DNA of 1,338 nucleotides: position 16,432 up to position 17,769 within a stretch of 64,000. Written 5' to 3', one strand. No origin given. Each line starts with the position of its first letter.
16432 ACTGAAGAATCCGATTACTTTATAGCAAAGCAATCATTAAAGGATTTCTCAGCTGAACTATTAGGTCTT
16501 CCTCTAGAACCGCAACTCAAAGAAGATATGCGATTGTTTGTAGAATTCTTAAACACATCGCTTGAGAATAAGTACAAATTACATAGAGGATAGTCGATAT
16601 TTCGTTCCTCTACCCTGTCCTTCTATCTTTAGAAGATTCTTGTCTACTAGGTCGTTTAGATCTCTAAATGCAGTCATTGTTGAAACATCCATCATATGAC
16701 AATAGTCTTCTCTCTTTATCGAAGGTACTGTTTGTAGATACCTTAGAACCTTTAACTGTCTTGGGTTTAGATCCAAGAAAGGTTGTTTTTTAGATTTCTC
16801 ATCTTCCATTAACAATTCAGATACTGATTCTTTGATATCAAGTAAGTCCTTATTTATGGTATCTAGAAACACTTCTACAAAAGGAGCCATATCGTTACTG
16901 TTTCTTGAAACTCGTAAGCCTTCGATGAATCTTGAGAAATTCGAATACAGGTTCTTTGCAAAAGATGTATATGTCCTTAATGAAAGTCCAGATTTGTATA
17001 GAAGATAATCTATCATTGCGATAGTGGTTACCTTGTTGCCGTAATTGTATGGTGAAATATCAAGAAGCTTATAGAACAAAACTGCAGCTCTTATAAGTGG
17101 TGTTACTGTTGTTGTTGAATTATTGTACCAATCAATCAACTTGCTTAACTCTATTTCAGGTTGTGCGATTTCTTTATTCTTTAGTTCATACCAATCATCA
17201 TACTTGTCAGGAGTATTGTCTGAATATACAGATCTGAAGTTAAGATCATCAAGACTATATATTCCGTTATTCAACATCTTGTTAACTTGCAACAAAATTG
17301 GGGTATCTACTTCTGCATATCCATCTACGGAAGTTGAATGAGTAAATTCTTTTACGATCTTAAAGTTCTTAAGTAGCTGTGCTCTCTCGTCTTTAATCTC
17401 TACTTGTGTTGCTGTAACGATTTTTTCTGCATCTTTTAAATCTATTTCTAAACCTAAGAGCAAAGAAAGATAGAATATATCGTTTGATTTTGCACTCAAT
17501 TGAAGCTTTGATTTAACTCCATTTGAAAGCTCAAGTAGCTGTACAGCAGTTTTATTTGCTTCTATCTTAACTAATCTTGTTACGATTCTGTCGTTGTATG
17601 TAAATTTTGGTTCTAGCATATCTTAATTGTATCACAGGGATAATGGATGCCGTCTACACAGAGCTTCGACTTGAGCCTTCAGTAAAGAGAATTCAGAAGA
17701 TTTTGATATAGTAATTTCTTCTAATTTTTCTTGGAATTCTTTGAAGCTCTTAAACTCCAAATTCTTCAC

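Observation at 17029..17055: Fic-family protein whose catalytic HPFx[D/E]GNGR motif is replaced by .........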

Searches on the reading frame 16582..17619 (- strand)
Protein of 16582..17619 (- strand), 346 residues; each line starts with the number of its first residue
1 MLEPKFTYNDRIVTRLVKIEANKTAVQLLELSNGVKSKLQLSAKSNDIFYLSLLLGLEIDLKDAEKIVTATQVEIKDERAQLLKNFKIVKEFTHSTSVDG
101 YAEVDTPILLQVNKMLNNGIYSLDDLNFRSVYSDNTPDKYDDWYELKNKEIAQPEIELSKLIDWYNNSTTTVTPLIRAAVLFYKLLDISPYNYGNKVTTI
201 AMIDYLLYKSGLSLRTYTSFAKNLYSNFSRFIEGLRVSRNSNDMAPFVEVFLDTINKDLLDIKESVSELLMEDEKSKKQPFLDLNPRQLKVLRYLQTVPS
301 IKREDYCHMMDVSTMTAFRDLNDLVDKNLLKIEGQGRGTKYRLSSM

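Call 3: search_protein_families(library=pfam, proteins=[window:16582-17619:-], max_evalue=10)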
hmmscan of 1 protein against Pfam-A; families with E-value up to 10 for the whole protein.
window:16582-17619:- (346 aa): 5 families
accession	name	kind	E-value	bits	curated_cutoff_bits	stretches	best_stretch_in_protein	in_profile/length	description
PF02661.23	Fic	-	1.6e-05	26.1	24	1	109-207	7-93/93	Fic/DOC family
PF08220.18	HTH_DeoR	-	0.00026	21.1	21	1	287-330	1-44/57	DeoR-like helix-turn-helix domain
PF22168.2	DIP2311-like_C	-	0.00047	20.8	27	1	293-343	12-62/63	Transcriptional regulator DIP2311-like, C-terminal domain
PF25213.1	HVO_A0261_N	-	0.0057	16.9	35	1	283-334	8-58/86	HVO_A0261 N-terminal domain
PF01047.28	MarR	-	0.094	13.1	24.6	1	284-330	1-47/59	MarR family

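Call 4: search_protein_families(library=ncbifam, proteins=[window:16582-17619:-], max_evalue=10)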
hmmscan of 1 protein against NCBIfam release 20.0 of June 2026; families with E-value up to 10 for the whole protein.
window:16582-17619:- (346 aa): 5 families
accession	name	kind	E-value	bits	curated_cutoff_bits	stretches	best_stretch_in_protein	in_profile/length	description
NF053606.1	Sta1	subfamily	0.0073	16.4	80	1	283-332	17-66/100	Sta1 family transcriptional regulator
TIGR01884.1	cas_HTH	subfamily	0.021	14.2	60.2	1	278-343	134-198/202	CRISPR-associated CARF protein Csa3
NF041381.1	XopAC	subfamily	0.027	13.2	450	1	146-212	344-416/451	XopAC/AvrAC family type III secretion system effector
NF010034.0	PRK13509.1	equivalog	0.029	13.7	244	1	287-331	6-50/251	HTH-type transcriptional regulator UlaR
TIGR04176.1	MarR_EPS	equivalog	0.046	13.8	88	1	288-333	6-51/105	MarR family EPS-associated transcriptional regulator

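Call 5: search_solved_structures(query=window:16582-17619:-, max_evalue=10, show_alignments=3)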
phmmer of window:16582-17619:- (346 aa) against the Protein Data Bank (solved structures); distinct sequences matched with E-value up to 10: 16.
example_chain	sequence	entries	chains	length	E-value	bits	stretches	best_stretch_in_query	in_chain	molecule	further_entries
8cil_A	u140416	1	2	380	2.7e-06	30.1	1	157-343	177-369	Fic family protein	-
5jj6_A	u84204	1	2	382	2.5e-05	26.9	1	157-212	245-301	Adenosine monophosphate-protein transferase FICD homolog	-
5jj7_A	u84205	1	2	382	2.5e-05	26.9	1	157-212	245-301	Adenosine monophosphate-protein transferase FICD homolog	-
3cuc_A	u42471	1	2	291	3.3e-05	26.5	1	158-272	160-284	Protein of unknown function with a Fic domain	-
7cb8_A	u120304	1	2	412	0.00095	21.7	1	161-331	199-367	Fic-domain containing protein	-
7b7z_A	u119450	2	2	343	0.053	16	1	155-250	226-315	Protein adenylyltransferase FICD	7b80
6i7j_A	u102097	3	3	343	0.1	15.1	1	155-250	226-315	Adenosine monophosphate-protein transferase FICD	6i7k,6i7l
6i7g_A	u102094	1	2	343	0.1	15.1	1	155-250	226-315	Adenosine monophosphate-protein transferase FICD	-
4u04_A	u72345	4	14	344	0.1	15.1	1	155-250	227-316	Adenosine monophosphate-protein transferase FICD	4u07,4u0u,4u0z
6i7h_A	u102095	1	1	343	0.1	15.1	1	155-250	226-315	Adenosine monophosphate-protein transferase FICD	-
6i7i_A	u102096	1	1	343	0.1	15.1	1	155-250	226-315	Adenosine monophosphate-protein transferase FICD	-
4u0s_A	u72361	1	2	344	0.1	15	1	155-250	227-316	Adenosine monophosphate-protein transferase FICD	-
9yz5_A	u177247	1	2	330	0.11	15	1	155-249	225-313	Protein adenylyltransferase FICD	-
6zmd_B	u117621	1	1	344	0.33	13.4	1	155-248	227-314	Protein adenylyltransferase FICD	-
7kjr_C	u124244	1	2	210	0.73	12.3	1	230-287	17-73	Apolipoprotein A-I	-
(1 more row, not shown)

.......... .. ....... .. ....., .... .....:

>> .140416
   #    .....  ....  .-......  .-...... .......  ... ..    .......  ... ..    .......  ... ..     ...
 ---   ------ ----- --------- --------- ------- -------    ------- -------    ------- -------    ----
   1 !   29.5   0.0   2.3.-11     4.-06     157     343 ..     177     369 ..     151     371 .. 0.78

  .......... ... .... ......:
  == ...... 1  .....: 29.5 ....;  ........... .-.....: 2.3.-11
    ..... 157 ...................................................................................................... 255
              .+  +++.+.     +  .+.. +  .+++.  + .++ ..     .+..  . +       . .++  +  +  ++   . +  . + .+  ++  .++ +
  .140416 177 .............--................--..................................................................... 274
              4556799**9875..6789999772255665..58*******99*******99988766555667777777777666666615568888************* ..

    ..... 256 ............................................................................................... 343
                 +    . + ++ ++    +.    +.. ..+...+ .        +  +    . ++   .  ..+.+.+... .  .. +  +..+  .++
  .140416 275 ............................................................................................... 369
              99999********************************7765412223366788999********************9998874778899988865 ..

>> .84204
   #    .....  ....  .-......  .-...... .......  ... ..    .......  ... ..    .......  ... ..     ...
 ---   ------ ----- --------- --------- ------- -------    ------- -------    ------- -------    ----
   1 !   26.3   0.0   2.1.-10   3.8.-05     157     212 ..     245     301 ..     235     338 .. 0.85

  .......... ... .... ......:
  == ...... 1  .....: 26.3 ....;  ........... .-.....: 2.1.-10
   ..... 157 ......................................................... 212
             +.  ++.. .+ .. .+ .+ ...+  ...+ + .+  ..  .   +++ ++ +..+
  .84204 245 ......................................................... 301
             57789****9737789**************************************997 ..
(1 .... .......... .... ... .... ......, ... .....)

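Call 6: find_homologous_proteins(query=window:16582-17619:-, max_evalue=0.001)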
Query window:16582-17619:- (346 aa): 246 proteins with E <= 0.001 among 3073 candidates; the best 120 are listed.
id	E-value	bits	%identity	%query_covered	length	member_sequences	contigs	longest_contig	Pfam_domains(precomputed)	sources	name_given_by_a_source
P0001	7.9e-220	746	100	100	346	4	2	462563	PF02661.24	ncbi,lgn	-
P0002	2.4e-197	673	86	100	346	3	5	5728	-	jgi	jgi:Fic family protein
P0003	7.4e-186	635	80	100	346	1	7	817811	-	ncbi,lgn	-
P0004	4.6e-181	619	78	100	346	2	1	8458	-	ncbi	-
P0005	8.5e-111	388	53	100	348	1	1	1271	PF02661.24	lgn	-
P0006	3.8e-110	386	53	100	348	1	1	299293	PF02661.24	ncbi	ncbi:MAG: Fic family protein [Candidatus Dojkabacteria bacterium]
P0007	4.1e-110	386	52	100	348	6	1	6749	PF02661.24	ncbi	ncbi:MAG: Fic family protein [Candidatus Dojkabacteria bacterium]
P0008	2.4e-104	367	51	100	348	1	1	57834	-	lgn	-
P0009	1.4e-103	365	51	100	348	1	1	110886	PF02661.24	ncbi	-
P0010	3.7e-102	360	50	100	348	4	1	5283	PF02661.24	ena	-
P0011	8.5e-102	359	51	100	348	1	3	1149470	PF02661.24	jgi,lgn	jgi:Fic family protein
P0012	2.4e-101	357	50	100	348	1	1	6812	PF02661.24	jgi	-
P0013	3.3e-100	354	50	100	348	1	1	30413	PF02661.24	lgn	-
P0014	1.3e-99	352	50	100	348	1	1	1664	-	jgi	-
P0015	1.6e-99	351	50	100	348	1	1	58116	PF02661.24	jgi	jgi:Fic family protein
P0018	8.6e-97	342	48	100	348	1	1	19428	PF02661.24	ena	-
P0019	2.8e-96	341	49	99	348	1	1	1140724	PF02661.24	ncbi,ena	-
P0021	5.4e-96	340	48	100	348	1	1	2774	PF02661.24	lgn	-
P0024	2.4e-95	338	47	100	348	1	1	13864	PF02661.24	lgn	-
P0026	4.7e-94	333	48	100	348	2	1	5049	PF02661.24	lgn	-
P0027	5.5e-94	333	49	100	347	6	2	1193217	PF02661.24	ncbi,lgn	-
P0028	5.9e-94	333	46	100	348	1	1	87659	PF08220.19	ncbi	-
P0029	8.8e-94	332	45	100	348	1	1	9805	PF08220.19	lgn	-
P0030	1.6e-93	332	48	100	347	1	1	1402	PF08220.19,PF02661.24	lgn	-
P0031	2.1e-93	331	46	100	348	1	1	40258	PF08220.19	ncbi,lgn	-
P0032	3.0e-93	331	48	100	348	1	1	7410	PF02661.24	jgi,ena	-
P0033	3.0e-93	331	48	100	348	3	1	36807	PF02661.24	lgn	-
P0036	2.0e-92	328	47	100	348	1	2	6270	PF02661.24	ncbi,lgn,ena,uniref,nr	ncbi:Fic family protein [Candidatus Dojkabacteria bacterium]|uniref:Fic family protein n=1 Tax=Candi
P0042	1.6e-91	325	45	100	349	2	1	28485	PF02661.24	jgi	jgi:Fic family protein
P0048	6.5e-90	320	47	100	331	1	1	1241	PF02661.24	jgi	jgi:Fic family protein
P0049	7.8e-90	319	44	100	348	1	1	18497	PF02661.24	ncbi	-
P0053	4.6e-89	317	43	100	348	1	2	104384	PF02661.24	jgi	jgi:Fic family protein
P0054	2.6e-88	314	44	100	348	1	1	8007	PF02661.24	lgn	-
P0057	3.8e-88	314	45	99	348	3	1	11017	PF02661.24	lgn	-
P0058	4.1e-88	314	45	99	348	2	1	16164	PF02661.24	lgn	-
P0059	6.2e-88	313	42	100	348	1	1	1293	PF08220.19,PF02661.24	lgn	-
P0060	7.5e-88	313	43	100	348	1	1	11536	PF02661.24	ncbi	-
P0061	7.9e-88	313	45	100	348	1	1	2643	PF02661.24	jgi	jgi:Fic family protein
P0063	3.3e-87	311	45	99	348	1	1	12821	PF02661.24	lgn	-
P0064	3.3e-85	304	45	100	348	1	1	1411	PF08220.19,PF02661.24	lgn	-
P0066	3.5e-84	301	44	100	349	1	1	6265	PF02661.24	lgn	-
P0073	2.6e-81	291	43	99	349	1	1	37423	PF02661.24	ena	-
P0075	1.4e-80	289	42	100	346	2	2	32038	PF08220.19,PF02661.24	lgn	-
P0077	2.5e-80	288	43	100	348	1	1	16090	PF08220.19,PF02661.24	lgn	-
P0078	3.2e-80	288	42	100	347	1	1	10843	PF02661.24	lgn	-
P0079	8.9e-80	286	41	95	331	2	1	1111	PF08220.19,PF02661.24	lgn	-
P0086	1.5e-78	282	40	100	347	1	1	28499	PF08220.19,PF02661.24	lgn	-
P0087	5.6e-78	280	42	99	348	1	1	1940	PF02661.24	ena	-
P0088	6.2e-78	280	41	100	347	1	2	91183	PF02661.24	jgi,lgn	jgi:Fic family protein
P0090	8.8e-78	280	39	100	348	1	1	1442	PF02661.24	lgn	-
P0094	3.7e-77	278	40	99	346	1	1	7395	PF02661.24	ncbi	-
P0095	6.7e-77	277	45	89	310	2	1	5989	PF02661.24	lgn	-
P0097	1.1e-76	276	40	99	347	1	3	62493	PF08220.19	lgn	-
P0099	1.3e-76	276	42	99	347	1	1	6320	PF08220.19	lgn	-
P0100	1.9e-76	275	42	100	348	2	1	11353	PF02661.24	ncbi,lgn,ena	-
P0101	1.9e-76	275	42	100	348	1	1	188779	PF02661.24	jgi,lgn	jgi:Fic family protein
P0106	1.3e-75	273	39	99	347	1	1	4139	PF08220.19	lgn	-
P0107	2.4e-75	272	41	99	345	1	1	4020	PF08220.19,PF02661.24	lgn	-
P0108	5.5e-75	271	42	100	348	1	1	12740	PF02661.24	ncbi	-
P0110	6.9e-75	270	39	100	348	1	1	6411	PF08220.19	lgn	-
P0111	7.2e-75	270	40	100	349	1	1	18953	PF02661.24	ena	-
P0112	1.0e-74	270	39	97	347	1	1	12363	PF08220.19,PF02661.24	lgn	-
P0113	1.2e-74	270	39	100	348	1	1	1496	PF08220.19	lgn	-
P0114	1.4e-74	269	40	100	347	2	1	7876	PF08220.19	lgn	-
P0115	1.5e-74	269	40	100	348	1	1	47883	PF08220.19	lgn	-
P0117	1.8e-74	269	40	100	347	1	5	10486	PF08220.19,PF02661.24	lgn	-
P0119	2.0e-74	269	39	100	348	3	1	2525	PF08220.19,PF02661.24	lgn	-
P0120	2.0e-74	269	40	99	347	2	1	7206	PF08220.19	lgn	-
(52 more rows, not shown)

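Call 9: list_cluster_members(proteins=[P0001, P0003, P0006])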
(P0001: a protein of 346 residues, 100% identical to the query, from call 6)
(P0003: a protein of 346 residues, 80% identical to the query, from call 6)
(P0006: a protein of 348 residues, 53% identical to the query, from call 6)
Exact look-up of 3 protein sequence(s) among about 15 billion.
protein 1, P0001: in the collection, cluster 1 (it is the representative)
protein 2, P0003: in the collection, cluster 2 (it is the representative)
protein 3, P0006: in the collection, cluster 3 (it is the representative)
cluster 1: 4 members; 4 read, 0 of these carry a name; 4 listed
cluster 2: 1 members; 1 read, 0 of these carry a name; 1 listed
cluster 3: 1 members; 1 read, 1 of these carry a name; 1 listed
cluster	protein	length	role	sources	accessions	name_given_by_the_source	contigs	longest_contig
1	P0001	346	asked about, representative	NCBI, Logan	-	-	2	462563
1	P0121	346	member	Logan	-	-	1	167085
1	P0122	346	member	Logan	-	-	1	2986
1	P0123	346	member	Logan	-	-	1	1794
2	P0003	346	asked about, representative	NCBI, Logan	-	-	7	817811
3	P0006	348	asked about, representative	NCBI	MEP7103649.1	MAG: Fic family protein [Candidatus Dojkabacteria bacterium]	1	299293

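Call 13: find_related_loci(query=A1, collection=genome_contigs, flank=6000)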
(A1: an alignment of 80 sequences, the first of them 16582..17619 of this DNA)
Query A1 (346 aa) in genome_contigs; peptide patterns used: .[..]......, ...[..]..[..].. (x = any residue, [..] = any of these).
100 stretches matched a pattern; 52 encode a relative of the query (tblastn E <= 1e-3); 52 distinct loci.
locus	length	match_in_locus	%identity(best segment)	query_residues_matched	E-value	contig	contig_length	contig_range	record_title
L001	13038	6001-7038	80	1-346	0e+0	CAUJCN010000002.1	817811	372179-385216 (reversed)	MAG: Patescibacteria group bacterium isolate KLAP211 genome assembly, contig: KLAP211_272759, whole genome shotgun seque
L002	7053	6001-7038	78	1-346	0e+0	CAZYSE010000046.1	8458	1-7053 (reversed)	MAG TPA_asm: uncultured Candidatus Saccharibacteria bacterium isolate SRP286056_co1_293 genome assembly, contig: NODE_11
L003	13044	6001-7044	53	1-346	9e-119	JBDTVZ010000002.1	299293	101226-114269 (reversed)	MAG: Candidatus Dojkabacteria bacterium isolate cluster3_bin.8 NODE_17_length_299293_cov_11.517778, whole genome shotgun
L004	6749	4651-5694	52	1-346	6e-118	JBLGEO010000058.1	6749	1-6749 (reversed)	MAG: Candidatus Dojkabacteria bacterium isolate cluster3_bin.91 cluster3_bin.91_NODE_58846, whole genome shotgun sequenc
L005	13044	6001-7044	52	1-346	7e-116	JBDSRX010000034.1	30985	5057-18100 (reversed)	MAG: Candidatus Dojkabacteria bacterium isolate cluster1_bin.520 k127_9973142, whole genome shotgun sequence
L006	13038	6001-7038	49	1-344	4e-105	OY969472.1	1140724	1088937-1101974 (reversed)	MAG: uncultured bacterium isolate MFD02416.bin.c.3 genome assembly, chromosome: 1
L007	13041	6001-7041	49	1-346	1e-104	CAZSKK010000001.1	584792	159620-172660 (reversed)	MAG TPA_asm: uncultured Candidatus Saccharibacteria bacterium isolate binchicken_co130_48 genome assembly, contig: NODE_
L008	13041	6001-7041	49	1-346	6e-103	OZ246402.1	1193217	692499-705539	MAG: uncultured Candidatus Saccharibacteria bacterium isolate SRP286056_co1_47 genome assembly, chromosome: 1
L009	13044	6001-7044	46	1-346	3e-102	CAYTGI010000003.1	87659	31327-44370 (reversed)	MAG TPA_asm: uncultured Candidatus Saccharibacteria bacterium isolate SRP141376_co3_398 genome assembly, contig: NODE_50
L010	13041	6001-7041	47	1-346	1e-101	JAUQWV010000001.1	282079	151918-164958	MAG: Candidatus Dojkabacteria bacterium isolate BIN12 contig_45074, whole genome shotgun sequence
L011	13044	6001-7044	46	1-346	9e-102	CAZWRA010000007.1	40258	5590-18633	MAG TPA_asm: uncultured Candidatus Saccharibacteria bacterium isolate binchicken_co58_69 genome assembly, contig: NODE_7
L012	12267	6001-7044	46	1-346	4e-100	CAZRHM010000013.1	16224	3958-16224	MAG TPA_asm: uncultured Candidatus Saccharibacteria bacterium isolate SRP268622_co1_210 genome assembly, contig: NODE_80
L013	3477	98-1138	46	1-346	4e-100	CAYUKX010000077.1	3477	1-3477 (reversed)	MAG TPA_asm: uncultured Candidatus Saccharibacteria bacterium isolate SRP107338_co1_190 genome assembly, contig: NODE_43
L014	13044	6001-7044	45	1-346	1e-98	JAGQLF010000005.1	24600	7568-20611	MAG: Candidatus Dojkabacteria bacterium isolate HKST-UBA09 NODE_5_length_24600_cov_3.703095, whole genome shotgun sequen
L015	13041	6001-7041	46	1-346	2e-97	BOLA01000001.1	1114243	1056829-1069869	Patescibacteria group bacterium BroJett037 DNA, sequence1, whole genome shotgun sequence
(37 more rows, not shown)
